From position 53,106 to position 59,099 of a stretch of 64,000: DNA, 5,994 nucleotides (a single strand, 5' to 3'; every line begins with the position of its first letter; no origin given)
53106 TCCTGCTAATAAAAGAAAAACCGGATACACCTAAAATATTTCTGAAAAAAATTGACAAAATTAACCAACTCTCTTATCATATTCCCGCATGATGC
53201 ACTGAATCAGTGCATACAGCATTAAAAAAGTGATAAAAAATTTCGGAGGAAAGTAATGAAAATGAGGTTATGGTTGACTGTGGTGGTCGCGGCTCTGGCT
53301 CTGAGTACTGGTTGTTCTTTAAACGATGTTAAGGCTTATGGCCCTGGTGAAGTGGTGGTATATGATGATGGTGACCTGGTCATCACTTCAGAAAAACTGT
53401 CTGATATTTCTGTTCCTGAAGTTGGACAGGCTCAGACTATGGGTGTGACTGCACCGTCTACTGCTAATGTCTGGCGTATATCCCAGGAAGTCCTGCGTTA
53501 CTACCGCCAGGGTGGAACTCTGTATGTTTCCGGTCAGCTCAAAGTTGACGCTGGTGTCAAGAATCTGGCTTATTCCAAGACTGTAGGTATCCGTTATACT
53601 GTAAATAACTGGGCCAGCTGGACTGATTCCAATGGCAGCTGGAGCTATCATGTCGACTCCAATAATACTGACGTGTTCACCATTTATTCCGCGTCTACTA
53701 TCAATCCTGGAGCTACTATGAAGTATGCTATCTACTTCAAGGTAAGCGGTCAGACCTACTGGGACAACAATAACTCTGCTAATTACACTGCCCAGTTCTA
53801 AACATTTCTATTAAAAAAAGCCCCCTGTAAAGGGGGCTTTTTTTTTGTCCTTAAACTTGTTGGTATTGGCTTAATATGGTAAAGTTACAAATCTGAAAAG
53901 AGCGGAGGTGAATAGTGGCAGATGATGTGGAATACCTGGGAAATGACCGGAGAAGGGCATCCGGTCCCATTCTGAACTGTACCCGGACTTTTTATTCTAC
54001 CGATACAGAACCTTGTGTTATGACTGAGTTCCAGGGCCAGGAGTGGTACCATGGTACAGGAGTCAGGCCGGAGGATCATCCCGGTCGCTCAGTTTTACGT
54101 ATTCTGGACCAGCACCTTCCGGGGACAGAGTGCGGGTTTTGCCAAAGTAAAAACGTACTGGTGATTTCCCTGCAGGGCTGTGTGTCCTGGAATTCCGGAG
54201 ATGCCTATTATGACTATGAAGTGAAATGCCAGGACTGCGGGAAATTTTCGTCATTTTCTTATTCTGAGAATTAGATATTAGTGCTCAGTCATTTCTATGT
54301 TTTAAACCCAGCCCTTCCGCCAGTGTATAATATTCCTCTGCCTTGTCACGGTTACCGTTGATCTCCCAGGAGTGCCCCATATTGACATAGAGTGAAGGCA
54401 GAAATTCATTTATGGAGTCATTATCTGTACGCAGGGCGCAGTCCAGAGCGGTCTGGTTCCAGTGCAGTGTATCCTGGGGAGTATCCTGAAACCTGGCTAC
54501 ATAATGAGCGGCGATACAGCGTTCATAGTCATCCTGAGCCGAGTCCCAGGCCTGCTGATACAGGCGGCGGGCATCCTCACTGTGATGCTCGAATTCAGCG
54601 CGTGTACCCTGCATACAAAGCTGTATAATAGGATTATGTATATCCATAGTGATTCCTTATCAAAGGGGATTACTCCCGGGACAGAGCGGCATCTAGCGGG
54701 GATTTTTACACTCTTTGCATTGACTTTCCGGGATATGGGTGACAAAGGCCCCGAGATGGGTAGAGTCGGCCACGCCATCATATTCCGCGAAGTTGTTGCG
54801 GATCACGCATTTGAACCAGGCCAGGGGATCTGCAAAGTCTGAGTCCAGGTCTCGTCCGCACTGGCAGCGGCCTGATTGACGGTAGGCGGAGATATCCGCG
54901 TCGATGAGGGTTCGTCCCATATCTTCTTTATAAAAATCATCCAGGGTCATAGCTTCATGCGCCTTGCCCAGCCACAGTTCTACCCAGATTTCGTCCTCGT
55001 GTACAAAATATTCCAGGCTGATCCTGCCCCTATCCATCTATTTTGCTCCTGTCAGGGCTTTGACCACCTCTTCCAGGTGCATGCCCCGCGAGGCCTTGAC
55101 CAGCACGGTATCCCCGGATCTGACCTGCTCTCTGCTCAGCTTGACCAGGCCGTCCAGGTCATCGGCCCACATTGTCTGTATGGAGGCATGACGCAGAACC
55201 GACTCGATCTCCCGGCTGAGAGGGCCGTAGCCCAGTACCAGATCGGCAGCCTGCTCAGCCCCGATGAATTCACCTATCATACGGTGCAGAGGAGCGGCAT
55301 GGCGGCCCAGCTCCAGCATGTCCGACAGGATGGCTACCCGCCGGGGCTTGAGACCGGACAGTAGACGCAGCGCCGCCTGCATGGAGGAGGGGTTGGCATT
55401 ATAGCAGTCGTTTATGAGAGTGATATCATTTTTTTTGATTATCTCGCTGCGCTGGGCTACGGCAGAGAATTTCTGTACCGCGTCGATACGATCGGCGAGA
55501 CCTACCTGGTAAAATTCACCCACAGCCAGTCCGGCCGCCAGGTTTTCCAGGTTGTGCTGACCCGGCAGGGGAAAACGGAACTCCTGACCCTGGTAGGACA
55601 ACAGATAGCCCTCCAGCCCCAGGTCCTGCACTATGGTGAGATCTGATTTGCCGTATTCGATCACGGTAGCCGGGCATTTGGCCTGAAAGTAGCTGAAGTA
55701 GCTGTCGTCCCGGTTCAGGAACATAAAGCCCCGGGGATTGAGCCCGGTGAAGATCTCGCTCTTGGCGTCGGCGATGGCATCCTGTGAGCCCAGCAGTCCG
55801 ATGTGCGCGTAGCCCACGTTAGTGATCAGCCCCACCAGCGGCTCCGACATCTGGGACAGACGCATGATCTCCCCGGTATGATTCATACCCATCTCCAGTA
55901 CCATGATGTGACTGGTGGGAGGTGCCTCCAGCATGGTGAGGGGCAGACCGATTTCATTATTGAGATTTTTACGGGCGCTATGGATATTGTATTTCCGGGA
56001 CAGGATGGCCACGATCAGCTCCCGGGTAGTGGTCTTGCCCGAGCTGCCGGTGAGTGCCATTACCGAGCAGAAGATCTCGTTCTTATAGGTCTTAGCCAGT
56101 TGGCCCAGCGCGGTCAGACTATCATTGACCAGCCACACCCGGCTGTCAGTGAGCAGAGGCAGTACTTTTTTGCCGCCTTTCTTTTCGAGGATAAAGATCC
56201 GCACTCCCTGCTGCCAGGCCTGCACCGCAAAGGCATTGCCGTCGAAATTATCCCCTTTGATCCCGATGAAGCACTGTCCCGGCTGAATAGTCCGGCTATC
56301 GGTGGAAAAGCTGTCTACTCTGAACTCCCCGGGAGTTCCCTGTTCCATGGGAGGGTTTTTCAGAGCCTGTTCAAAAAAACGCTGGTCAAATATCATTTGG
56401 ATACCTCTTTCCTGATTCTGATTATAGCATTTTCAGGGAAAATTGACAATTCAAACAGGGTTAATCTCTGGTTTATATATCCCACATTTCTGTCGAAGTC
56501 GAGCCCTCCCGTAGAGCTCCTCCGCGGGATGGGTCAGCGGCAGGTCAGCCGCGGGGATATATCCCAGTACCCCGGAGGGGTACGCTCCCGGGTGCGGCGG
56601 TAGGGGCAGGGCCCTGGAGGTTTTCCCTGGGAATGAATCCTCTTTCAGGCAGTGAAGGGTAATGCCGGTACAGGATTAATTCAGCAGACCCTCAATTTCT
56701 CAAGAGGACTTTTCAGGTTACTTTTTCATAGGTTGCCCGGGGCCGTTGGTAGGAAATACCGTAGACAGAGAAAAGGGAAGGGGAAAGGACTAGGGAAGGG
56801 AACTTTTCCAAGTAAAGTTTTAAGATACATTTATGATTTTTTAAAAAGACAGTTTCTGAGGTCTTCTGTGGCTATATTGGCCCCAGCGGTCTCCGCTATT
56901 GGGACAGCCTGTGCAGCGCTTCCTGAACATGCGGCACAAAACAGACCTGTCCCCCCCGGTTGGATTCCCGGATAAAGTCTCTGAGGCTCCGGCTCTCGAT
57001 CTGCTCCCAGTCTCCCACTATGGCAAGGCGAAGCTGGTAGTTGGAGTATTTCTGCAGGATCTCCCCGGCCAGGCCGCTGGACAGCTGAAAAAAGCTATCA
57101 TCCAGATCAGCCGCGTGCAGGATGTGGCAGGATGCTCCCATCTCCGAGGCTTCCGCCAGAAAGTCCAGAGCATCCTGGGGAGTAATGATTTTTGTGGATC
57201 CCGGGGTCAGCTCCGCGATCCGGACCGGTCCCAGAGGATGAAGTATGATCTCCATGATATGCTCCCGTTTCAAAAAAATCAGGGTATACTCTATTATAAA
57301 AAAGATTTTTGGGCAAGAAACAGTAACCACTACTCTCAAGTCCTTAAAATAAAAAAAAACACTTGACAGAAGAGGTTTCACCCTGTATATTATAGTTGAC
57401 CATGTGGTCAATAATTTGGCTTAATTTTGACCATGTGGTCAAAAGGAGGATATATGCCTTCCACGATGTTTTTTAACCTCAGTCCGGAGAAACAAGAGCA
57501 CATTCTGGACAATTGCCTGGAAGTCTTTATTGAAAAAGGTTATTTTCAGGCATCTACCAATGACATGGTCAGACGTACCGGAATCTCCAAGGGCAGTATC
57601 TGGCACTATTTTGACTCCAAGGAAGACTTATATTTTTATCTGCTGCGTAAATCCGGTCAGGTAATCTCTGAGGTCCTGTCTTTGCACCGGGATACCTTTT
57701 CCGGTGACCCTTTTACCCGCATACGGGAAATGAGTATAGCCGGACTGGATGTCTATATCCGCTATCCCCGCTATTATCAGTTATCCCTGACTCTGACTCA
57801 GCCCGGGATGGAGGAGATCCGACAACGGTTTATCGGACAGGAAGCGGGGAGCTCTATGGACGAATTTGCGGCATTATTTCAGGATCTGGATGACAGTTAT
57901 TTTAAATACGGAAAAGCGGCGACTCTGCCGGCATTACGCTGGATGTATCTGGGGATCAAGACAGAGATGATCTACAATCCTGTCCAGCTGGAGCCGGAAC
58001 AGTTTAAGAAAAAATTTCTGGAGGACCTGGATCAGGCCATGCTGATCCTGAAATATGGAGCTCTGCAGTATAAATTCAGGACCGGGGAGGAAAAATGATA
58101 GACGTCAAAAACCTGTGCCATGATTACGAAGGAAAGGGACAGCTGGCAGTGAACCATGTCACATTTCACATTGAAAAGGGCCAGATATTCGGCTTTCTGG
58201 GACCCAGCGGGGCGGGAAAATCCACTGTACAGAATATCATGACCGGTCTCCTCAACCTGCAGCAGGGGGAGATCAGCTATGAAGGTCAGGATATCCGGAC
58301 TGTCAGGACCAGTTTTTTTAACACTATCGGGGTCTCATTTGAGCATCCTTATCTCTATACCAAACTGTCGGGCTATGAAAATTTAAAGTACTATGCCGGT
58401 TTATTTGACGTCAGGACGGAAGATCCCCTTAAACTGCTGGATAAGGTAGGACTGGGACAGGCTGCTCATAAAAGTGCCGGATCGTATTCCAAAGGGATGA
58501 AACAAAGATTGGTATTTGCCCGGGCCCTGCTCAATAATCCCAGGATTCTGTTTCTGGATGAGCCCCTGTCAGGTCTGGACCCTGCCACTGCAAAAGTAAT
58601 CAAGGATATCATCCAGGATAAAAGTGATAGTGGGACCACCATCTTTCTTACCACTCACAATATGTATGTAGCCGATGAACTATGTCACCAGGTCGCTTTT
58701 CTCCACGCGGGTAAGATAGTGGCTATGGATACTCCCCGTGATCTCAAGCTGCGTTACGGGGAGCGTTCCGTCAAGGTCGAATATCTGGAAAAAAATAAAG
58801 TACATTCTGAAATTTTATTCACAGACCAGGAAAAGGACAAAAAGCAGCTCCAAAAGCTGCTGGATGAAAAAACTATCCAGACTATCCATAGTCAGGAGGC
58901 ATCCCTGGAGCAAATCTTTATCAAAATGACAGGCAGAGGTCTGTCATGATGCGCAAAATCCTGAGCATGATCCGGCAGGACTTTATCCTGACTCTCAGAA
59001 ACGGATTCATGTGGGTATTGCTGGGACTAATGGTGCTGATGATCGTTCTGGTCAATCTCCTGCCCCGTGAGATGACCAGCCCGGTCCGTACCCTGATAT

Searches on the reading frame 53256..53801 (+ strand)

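Call 29: search_protein_families(library=pfam, proteins=[window:53256-53801:+], max_evalue=0.00001)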
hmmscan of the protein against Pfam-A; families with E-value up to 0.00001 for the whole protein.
window:53256-53801:+ (181 aa): 1 family
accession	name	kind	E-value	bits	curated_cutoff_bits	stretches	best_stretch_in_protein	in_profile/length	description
PF03370.18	CBM_21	-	1e-16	61.6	28.9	1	100-178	26-111/113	Carbohydrate/starch-binding module (family 21)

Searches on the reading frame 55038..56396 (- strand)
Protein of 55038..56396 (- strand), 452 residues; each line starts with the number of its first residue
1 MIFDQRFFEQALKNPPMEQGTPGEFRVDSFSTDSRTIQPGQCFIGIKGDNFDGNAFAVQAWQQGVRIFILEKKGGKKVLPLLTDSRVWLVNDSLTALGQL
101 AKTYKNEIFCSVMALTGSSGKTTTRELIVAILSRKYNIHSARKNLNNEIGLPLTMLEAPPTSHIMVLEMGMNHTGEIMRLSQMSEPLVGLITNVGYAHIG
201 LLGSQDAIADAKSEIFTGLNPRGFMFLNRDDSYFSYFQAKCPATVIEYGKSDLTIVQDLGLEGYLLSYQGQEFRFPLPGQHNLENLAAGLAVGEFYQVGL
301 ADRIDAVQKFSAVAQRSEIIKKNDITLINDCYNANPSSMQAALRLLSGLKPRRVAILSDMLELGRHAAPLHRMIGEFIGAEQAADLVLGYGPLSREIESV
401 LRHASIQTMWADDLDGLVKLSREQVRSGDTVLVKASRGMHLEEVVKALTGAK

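Call 30: search_protein_families(library=pfam, proteins=[window:55038-56396:-], max_evalue=0.00001)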
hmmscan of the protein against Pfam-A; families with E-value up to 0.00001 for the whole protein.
window:55038-56396:- (452 aa): 3 families
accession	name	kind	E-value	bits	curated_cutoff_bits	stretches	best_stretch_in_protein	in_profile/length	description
PF08245.18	Mur_ligase_M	-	6.2e-40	137.7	24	1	116-292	2-199/200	Mur ligase middle domain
PF02875.26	Mur_ligase_C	-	5e-18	66.6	28.4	1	316-437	2-127/127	Mur ligase, glutamate ligase domain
PF01225.30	Mur_ligase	-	1.2e-06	29.2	21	1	31-104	6-94/95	Mur ligase family, catalytic domain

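Call 44: find_homologous_proteins(query=window:55038-56396:-, max_evalue=1e-20)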
Query window:55038-56396:- (452 aa): 7837 proteins with E <= 1e-20 among 8000 candidates; the best 120 are listed.
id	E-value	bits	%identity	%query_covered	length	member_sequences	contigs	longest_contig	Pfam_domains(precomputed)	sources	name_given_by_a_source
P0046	0.0e+0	1009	100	100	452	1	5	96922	PF02875.27,PF08245.19,PF01225.31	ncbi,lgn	-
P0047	6.9e-214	729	72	100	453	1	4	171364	PF02875.27,PF08245.19,PF01225.31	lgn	-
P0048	4.2e-203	693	69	99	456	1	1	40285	PF02875.27,PF08245.19,PF01225.31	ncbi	-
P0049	3.9e-162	558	57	99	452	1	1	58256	PF02875.27,PF08245.19,PF01225.31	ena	-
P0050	2.2e-153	529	55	99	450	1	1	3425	PF02875.27,PF08245.19,PF01225.31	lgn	-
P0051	8.8e-151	521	53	99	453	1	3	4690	PF02875.27,PF08245.19,PF01225.31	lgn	-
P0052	1.6e-146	507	52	99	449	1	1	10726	PF02875.27,PF08245.19,PF01225.31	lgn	-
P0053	1.1e-145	504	53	99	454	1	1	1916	PF02875.27,PF08245.19,PF01225.31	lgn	-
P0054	3.9e-144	499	53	99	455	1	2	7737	PF02875.27,PF08245.19,PF01225.31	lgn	-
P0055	9.1e-144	498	55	97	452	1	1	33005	PF02875.27,PF08245.19,PF01225.31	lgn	-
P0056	1.4e-143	497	51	99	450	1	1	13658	PF02875.27,PF08245.19,PF01225.31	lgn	-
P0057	1.2e-141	491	51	99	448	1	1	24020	PF02875.27,PF08245.19,PF01225.31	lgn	-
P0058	1.9e-141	490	51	99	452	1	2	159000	PF02875.27,PF08245.19,PF01225.31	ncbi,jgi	jgi:UDP-N-acetylmuramoyl-tripeptide--D-alanyl-D-alanine ligase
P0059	2.1e-141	490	52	100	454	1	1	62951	PF02875.27,PF08245.19,PF01225.31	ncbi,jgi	jgi:UDP-N-acetylmuramoyl-tripeptide--D-alanyl-D-alanine ligase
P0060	3.1e-141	489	51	99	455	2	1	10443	PF02875.27,PF08245.19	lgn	-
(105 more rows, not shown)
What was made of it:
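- MurF homologs are Brevinematia, Brevinematales and Thermospira (call 44).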

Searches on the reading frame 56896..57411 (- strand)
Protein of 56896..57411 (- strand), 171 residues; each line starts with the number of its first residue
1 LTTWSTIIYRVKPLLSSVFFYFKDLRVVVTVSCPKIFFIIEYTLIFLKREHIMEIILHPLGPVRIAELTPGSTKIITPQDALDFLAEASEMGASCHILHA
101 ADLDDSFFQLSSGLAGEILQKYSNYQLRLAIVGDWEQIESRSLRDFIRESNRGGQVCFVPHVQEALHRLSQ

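Call 30: search_protein_families(library=pfam, proteins=[window:56896-57411:-], max_evalue=0.00001)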
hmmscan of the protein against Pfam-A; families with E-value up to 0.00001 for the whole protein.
window:56896-57411:- (171 aa): 1 family
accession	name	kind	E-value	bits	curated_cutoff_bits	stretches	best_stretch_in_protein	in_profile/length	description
PF13788.11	DUF4180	-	2.1e-33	115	25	1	63-169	4-112/112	Domain of unknown function (DUF4180)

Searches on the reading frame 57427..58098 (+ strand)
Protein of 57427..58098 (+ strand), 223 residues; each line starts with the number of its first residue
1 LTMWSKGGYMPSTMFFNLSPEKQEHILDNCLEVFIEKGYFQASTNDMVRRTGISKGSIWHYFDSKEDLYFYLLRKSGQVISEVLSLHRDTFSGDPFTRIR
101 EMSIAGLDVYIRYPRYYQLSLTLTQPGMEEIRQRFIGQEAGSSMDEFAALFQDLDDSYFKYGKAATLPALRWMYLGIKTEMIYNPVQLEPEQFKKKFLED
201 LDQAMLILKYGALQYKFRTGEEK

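Call 30: search_protein_families(library=pfam, proteins=[window:57427-58098:+], max_evalue=0.00001)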
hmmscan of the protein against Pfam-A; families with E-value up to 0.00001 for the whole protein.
window:57427-58098:+ (223 aa): 1 family
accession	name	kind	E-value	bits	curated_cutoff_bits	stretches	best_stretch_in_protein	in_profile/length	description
PF00440.29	TetR_N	-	4e-12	46.1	24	1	26-70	1-45/47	Bacterial regulatory proteins, tetR family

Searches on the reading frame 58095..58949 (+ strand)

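Call 30: search_protein_families(library=pfam, proteins=[window:58095-58949:+], max_evalue=0.00001)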
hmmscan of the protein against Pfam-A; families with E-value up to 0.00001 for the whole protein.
window:58095-58949:+ (284 aa): 2 families
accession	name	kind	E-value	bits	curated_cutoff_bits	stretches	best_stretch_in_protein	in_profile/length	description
PF00005.33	ABC_tran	-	9.9e-31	107.6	25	1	20-158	2-136/137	ABC transporter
PF13304.12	AAA_21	-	5.3e-11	43.6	27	1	128-193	235-303/304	AAA domain, putative AbiEii toxin, Type IV TA system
